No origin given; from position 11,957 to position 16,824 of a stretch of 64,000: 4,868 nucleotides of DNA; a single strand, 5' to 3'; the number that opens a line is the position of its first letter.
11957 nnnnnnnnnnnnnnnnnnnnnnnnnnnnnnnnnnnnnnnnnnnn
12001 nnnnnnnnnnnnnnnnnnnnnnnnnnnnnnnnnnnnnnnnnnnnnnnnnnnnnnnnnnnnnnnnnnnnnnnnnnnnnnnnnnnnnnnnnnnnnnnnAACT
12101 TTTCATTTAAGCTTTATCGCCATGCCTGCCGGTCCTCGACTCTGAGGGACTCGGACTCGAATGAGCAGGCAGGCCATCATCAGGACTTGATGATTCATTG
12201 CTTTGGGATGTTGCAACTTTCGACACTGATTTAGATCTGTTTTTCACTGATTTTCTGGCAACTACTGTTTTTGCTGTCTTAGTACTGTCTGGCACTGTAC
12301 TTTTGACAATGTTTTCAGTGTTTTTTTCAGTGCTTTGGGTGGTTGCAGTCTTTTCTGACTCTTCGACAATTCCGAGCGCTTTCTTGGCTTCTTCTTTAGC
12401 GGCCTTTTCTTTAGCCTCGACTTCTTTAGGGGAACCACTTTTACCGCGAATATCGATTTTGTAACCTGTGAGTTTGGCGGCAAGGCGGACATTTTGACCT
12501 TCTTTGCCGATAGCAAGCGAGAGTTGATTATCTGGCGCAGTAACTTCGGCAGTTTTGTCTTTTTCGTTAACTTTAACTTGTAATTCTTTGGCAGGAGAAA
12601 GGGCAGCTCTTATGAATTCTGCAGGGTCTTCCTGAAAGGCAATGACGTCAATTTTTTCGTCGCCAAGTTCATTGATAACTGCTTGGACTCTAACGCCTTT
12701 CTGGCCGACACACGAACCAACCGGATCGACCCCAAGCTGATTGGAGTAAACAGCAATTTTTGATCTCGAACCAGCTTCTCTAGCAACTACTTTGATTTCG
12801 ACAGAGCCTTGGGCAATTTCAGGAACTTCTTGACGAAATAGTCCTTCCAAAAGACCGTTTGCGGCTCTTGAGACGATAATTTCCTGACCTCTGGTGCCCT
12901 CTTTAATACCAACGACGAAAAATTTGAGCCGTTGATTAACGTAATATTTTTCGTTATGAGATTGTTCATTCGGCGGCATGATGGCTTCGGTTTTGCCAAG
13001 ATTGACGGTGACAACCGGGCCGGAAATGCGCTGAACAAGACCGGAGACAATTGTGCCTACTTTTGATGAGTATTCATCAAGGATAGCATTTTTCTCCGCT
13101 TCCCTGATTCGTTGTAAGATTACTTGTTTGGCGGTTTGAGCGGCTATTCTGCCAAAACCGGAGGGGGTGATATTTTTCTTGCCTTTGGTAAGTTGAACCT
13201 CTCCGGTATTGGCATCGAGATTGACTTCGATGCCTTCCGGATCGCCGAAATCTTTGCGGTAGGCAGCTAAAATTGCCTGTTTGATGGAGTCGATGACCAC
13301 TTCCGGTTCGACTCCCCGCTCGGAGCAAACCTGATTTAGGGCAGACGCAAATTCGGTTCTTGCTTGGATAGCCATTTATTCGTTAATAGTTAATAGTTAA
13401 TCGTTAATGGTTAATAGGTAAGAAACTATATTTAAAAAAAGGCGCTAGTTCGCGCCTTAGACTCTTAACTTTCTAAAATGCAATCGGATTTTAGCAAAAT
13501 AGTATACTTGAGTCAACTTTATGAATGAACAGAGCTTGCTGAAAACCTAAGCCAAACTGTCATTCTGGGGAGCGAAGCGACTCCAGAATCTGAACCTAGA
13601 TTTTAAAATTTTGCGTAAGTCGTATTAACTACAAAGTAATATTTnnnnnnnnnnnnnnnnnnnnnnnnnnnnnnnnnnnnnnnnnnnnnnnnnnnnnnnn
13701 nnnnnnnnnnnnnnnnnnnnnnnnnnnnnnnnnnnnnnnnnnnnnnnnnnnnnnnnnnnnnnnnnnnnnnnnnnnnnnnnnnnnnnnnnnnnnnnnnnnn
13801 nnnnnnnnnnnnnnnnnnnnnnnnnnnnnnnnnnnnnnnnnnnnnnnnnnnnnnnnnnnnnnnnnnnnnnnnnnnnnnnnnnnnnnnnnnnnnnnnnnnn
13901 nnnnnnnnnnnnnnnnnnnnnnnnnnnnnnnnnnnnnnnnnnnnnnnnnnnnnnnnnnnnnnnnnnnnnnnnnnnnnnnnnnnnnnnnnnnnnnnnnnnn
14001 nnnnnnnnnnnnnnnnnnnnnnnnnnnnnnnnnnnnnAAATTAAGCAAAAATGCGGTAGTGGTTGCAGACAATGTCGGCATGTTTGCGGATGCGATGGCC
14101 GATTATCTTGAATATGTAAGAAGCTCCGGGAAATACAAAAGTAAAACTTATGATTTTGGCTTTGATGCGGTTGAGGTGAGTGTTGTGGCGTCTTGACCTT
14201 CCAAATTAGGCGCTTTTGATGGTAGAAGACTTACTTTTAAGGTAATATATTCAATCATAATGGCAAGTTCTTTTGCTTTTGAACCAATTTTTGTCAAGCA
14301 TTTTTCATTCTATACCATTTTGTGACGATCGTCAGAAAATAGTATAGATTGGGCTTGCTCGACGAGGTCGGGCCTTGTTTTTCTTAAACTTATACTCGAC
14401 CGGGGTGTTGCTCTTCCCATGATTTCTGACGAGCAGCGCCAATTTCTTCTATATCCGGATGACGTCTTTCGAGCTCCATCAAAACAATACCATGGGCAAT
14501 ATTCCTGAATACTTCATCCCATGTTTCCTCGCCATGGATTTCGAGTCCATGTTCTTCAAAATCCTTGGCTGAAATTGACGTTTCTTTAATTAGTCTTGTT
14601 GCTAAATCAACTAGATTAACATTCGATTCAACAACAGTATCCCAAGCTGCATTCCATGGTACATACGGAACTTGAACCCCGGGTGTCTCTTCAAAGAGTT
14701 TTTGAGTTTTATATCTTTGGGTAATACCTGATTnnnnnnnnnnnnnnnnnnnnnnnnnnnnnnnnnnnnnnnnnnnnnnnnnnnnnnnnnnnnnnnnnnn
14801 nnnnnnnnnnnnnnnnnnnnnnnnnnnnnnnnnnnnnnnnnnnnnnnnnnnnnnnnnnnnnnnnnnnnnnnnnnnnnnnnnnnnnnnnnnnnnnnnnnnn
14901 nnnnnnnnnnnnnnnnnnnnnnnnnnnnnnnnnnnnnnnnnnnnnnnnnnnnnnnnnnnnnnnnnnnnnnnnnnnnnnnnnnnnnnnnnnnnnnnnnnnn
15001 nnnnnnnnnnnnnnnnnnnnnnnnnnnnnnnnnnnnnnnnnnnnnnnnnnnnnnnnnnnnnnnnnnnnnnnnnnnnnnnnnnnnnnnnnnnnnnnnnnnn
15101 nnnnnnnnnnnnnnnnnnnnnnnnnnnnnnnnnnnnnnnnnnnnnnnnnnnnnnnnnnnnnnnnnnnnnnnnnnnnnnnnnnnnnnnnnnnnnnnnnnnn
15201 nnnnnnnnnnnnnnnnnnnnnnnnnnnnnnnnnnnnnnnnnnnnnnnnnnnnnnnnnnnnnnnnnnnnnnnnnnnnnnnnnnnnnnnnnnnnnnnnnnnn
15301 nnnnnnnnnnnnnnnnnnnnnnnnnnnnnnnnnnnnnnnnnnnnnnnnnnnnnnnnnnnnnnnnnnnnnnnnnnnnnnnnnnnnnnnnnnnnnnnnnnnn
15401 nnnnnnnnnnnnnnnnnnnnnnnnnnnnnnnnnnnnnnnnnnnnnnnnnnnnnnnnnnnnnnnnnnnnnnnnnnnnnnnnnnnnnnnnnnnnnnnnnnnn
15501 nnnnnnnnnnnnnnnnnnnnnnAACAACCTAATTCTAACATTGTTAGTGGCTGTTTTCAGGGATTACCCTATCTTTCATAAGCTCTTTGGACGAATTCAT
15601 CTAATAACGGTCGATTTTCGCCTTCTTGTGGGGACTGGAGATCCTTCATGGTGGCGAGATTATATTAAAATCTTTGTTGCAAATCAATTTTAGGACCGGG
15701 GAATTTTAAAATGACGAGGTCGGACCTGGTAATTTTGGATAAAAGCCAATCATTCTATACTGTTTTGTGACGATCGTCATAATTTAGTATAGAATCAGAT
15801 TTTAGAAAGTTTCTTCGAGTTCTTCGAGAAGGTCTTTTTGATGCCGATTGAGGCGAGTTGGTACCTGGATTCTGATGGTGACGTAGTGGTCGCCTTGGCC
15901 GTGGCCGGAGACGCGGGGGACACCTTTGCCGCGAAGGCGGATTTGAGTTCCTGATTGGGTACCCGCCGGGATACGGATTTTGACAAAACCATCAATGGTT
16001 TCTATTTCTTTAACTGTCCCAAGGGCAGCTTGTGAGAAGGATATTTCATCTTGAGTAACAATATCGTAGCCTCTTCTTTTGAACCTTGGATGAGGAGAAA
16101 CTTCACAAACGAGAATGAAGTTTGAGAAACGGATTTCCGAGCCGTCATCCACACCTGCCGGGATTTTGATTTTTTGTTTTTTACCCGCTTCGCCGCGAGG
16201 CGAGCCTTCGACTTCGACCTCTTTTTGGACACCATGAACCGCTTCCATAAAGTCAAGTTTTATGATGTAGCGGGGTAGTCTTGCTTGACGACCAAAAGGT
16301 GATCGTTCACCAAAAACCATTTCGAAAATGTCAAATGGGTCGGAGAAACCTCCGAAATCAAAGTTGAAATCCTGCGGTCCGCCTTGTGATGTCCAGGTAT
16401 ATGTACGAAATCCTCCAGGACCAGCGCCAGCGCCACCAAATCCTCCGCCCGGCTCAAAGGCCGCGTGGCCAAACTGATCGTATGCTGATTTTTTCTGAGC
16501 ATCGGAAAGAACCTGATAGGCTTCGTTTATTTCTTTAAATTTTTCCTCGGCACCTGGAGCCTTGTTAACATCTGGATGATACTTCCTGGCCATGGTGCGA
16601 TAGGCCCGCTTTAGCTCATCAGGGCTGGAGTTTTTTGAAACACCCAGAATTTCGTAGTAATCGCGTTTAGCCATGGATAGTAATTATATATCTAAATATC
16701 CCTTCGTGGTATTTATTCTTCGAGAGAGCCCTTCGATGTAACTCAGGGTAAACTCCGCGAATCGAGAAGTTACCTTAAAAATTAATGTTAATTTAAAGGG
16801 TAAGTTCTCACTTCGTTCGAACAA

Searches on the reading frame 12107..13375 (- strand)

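Call 43: search_protein_families(library=pfam, proteins=[window:12107-13375:-], max_evalue=0.001)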
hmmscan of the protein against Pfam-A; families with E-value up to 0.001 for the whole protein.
window:12107-13375:- (422 aa): 3 families
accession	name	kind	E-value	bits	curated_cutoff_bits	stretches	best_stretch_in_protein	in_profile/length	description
PF13184.12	KH_5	-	2.6e-26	92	27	1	201-269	1-69/69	NusA-like KH domain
PF08529.16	NusA_N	-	1.8e-18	67.4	23.8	2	8-66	1-59/119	NusA N-terminal domain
PF23095.1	KH_NusA_C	-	4.4e-06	27.1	34.2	1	282-315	7-40/59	Transcription termination/antitermination protein NusA, KH domain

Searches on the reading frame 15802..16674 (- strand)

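Call 43: search_protein_families(library=pfam, proteins=[window:15802-16674:-], max_evalue=0.001)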
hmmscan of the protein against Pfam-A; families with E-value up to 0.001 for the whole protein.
window:15802-16674:- (290 aa): 2 families
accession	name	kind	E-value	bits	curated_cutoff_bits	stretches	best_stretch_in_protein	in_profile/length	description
PF01556.23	DnaJ_C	-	1.2e-35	123.2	26.6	1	136-272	3-152/152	DnaJ C terminal domain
PF00226.36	DnaJ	-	2.5e-27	95.2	27.8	1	5-66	1-63/63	DnaJ domain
